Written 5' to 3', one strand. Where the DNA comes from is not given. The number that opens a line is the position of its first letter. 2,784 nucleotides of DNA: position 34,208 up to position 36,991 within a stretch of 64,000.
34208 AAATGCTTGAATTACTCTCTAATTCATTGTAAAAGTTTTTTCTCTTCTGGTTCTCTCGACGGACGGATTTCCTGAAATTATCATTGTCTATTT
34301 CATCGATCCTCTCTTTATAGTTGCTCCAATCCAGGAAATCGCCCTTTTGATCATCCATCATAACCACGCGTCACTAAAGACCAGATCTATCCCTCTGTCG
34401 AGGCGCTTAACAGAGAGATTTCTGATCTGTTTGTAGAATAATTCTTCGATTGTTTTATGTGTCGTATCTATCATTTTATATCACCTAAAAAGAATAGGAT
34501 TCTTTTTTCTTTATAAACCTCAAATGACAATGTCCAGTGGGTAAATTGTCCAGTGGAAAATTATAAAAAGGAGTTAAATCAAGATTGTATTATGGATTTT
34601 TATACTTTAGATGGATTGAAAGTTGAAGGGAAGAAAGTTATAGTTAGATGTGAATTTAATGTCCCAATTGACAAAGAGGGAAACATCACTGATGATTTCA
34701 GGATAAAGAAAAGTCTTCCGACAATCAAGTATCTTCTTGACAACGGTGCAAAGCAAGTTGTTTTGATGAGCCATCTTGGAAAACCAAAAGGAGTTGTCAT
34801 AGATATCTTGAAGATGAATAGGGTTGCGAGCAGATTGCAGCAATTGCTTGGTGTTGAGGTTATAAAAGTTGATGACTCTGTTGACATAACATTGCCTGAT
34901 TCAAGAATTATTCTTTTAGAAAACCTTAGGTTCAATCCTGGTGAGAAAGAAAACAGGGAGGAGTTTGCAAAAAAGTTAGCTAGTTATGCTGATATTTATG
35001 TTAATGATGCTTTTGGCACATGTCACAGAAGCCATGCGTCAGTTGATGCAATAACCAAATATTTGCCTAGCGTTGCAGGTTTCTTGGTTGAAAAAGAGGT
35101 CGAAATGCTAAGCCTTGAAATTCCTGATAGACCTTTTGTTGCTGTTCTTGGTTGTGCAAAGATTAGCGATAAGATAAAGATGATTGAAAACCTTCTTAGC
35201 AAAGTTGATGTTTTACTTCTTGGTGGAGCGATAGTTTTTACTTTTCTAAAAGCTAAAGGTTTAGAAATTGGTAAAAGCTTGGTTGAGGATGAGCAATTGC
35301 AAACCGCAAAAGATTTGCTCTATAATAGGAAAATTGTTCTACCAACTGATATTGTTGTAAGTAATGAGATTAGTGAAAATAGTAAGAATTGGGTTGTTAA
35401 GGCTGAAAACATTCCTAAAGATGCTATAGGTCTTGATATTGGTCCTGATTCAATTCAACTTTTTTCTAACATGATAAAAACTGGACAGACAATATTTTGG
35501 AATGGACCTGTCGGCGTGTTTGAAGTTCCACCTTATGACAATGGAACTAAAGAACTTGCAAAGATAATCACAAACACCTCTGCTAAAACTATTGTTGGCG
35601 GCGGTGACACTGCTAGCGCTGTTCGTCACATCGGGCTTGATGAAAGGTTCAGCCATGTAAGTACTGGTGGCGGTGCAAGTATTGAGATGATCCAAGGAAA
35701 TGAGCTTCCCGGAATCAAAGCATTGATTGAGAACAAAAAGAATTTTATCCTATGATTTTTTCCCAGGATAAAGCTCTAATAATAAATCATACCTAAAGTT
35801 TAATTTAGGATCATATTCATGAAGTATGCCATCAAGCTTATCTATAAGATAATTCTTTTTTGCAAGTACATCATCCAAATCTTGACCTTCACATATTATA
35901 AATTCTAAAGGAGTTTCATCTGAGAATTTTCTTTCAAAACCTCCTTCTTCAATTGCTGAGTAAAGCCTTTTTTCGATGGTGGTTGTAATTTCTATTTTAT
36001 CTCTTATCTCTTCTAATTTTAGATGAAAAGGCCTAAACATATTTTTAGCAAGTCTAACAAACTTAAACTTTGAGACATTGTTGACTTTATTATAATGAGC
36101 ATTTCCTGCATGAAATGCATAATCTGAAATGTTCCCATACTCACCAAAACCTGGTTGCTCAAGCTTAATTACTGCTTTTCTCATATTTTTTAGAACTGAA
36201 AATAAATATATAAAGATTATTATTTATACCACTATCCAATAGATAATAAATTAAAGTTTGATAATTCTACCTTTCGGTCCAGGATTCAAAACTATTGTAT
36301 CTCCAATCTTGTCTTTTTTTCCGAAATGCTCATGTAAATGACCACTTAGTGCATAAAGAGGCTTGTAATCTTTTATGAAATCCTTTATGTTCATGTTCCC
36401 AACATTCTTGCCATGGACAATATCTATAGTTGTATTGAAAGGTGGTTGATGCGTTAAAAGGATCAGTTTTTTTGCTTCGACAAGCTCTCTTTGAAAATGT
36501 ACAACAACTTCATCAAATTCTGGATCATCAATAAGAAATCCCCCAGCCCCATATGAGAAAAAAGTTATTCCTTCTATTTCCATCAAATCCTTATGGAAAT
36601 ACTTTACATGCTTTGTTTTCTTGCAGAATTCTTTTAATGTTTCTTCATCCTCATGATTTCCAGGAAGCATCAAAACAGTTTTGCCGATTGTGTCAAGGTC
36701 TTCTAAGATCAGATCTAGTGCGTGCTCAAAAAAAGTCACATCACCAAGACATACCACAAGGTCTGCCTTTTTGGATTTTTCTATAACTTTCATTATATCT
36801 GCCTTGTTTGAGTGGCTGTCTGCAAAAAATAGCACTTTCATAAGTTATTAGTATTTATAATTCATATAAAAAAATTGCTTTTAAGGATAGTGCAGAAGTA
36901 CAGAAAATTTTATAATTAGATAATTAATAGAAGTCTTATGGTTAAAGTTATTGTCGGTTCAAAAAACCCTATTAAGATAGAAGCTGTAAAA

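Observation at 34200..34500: GC-richer structured intergenic region between SRP54 and pgk; candidate ncRNA versus two overlapping micro-ORFs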

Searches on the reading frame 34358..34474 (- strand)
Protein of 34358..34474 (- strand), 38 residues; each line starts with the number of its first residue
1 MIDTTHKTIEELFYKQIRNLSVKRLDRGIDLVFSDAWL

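Call 9: search_protein_families(library=pfam, proteins=[window:34358-34474:-], max_evalue=1)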
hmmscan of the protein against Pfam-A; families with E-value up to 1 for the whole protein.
window:34358-34474:- (38 aa): 0 families

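Call 17: list_cluster_members(proteins=[P0001, window:34361-34474:-])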
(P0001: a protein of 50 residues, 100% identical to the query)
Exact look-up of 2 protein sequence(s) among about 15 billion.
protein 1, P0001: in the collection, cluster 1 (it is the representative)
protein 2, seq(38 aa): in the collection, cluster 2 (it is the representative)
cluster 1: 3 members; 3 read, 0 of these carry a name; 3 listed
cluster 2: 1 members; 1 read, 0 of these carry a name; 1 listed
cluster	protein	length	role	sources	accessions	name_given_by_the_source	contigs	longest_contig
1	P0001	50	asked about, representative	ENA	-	-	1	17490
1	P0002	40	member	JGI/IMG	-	-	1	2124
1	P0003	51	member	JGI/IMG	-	-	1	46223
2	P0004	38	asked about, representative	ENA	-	-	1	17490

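Call 19: find_encoding_contigs(protein=P0003, flank=5000)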
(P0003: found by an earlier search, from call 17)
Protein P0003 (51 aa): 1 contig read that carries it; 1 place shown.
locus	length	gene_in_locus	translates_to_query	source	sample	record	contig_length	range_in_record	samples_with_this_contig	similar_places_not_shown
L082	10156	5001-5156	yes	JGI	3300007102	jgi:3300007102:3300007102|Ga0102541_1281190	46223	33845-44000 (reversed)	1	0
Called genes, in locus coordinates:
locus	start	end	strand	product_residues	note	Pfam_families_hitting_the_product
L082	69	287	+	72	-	-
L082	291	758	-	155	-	-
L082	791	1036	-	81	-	-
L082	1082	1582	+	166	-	PF09835:DUF2062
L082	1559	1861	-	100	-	-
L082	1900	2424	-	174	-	PF01931:NTPase_I-T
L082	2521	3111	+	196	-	PF00149:Metallophos, PF12850:Metallophos_2, PF14582:Metallophos_3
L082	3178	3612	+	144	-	-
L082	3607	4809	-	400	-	PF00162:PGK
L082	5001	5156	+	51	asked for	-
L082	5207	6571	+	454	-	PF02881:SRP54_N, PF00448:SRP54, PF01656:CbiA (weak), PF02978:SRP_SPB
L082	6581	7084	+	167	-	PF00293:NUDIX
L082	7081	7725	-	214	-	PF00970:FAD_binding_6, PF08022:FAD_binding_8 (weak), PF08030:NAD_binding_6 (faint), PF00175:NAD_binding_1 (weak)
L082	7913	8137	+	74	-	PF23477:zf_Tbcl_2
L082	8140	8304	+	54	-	-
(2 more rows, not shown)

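Call 20: find_encoding_contigs(protein=P0002, flank=5000)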
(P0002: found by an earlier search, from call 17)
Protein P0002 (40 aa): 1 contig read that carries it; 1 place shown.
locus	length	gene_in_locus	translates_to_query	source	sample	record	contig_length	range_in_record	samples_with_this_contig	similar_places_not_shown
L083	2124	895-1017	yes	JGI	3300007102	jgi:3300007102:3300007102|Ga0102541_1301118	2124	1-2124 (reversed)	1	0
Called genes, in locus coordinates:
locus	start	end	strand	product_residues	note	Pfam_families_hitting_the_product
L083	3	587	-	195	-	?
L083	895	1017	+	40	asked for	-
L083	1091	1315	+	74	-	PF24434:DUF7557 (weak)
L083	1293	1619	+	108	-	PF02452:PemK_toxin (weak)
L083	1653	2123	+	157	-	?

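Call 29: search_protein_families(library=pfam, proteins=[L083:3-587:-, L083:1091-1315:+, L083:1293-1619:+], max_evalue=0.01)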
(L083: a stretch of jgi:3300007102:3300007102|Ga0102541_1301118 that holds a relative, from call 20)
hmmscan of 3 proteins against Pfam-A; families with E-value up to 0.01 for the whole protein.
L083:3-587:- (195 aa): 2 families
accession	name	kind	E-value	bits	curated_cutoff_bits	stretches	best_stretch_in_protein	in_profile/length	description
PF20319.3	DUF6614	-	0.0069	16.8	25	0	118-179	52-112/116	Family of unknown function (DUF6614)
PF09568.16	RE_MjaI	-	0.0082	16.4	22.7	0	59-168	32-133/164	MjaI restriction endonuclease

L083:1091-1315:+ (74 aa): 2 families
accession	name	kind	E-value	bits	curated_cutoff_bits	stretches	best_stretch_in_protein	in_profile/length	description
PF24434.1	DUF7557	-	1.6e-06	27.8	25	1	3-40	1-37/45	Family of unknown function (DUF7557)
PF25792.1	BREX_BrxC_helical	-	0.0039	17.9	27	1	10-68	37-94/123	BREX ATP-binding protein BrxC alpha helical domain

L083:1293-1619:+ (108 aa): 1 family
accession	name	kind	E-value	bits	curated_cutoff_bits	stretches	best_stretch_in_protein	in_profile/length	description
PF02452.23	PemK_toxin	-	9.1e-07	29.5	23.1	1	8-93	1-98/109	PemK-like, MazF-like toxin of type II toxin-antitoxin system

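Call 35: search_protein_families(library=ncbifam, proteins=[window:34361-34474:-], max_evalue=10)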
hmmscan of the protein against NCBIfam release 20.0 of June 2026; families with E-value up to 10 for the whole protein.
seq(38 aa): 0 families

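Call 36: search_protein_families(library=phrogs, proteins=[window:34361-34474:-], max_evalue=10)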
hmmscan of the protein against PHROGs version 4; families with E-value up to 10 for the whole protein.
seq(38 aa): 0 families

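Call 37: search_protein_families(library=padloc, proteins=[window:34361-34474:-], max_evalue=10)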
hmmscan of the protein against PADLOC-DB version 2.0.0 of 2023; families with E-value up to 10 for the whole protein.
seq(38 aa): 0 families

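Call 62: search_protein_families(library=pfam, alignment_id=A4, max_evalue=1)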
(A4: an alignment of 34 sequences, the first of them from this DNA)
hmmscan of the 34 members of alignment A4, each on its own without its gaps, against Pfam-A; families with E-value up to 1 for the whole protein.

A. member 1, seq(38 aa): 0 families

B. families by the number of members that match (of 34 scanned): 5 families
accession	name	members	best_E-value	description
PF08075.16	NOPS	2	0.15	NOPS (NUC059) domain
PF13306.12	LRR_5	1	0.061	BspA type Leucine rich repeat region (6 copies)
PF02833.19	DHHA2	1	0.11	DHHA2 domain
PF21873.2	Thioredoxin_17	1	0.14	Thioredoxin-like domain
PF04322.17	DUF473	1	0.16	Protein of unknown function (DUF473)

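Call 63: search_solved_structures(query=A4, max_evalue=10)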
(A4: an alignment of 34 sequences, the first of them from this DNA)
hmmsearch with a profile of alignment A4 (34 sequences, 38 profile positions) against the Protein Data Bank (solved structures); distinct sequences matched with E-value up to 10: 8.
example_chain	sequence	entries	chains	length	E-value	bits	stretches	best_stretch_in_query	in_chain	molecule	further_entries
9kfd_A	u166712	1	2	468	0.35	14.1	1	9-31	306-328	Mitofusin FZO1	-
9kfe_A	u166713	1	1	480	0.39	13.9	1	9-31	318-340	Mitofusin FZO1,Mitofusin FZO1,Fzo1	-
9kff_A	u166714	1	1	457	0.48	13.6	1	9-31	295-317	Mitofusin FZO1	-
3isy_A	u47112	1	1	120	1.1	12.5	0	16-34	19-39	Intracellular proteinase inhibitor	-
1fm0_D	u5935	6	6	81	1.4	12.1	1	9-21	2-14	MOLYBDOPTERIN CONVERTING FACTOR, SUBUNIT 1 | MOLYBDOPTERIN [MPT] CONVERTING FACTOR, SUBUNIT 1 | Molybdopterin-converting factor subunit 1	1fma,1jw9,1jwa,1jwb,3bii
3rx9_A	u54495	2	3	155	1.5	12.1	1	9-21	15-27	Putative uncharacterized protein | Type VI secretion system protein VasD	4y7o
7edp_A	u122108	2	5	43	1.5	12.1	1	14-30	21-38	Protein AF-10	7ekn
6z1p_BE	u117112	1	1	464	4.7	10.5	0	6-29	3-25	mS45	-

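Call 68: predict_structure(alignment_id=A4)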
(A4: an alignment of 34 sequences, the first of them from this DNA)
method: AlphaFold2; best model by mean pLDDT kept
length: 38 residues; sequences in the alignment: 34
mean_pLDDT: 73.5   pTM: 0.40
mean pLDDT of the five models: 73.5, 72.8, 72.9, 72.4, 71.3
residues with pLDDT >= 90: 1; 70-90: 21; 50-70: 15; < 50: 1
segments of 3 or more residues with pLDDT < 50: none
pLDDT, mean of each block of 10 residues (from residue 1): 81 87 66 57
secondary structure, 60 per line:
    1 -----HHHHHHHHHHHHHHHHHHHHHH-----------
elements in order: H6-27

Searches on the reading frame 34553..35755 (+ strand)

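Call 9: search_protein_families(library=pfam, proteins=[window:34553-35755:+], max_evalue=1)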
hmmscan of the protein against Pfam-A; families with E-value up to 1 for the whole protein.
window:34553-35755:+ (400 aa): 1 family
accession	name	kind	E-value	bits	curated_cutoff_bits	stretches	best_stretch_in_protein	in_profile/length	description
PF00162.24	PGK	-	6.7e-139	463.5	27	1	20-382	2-378/379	Phosphoglycerate kinase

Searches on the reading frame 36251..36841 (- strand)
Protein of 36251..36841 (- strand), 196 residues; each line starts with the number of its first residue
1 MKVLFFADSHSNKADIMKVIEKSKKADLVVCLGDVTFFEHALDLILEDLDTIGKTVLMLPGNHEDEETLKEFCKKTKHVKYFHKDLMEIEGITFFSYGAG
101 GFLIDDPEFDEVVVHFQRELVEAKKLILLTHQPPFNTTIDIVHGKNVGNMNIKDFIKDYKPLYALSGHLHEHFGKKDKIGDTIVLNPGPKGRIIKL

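Call 9: search_protein_families(library=pfam, proteins=[window:36251-36841:-], max_evalue=1)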
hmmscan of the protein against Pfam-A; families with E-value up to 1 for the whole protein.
window:36251-36841:- (196 aa): 3 families
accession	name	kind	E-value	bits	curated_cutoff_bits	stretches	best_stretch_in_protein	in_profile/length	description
PF00149.33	Metallophos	-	2.8e-16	61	21.5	1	1-171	1-190/191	Calcineurin-like phosphoesterase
PF12850.12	Metallophos_2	-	1.2e-12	48.6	27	1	1-189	1-134/154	Calcineurin-like phosphoesterase superfamily domain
PF14582.11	Metallophos_3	-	1.7e-09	37.8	28.2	1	41-188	77-237/259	Metallophosphoesterase, calcineurin superfamily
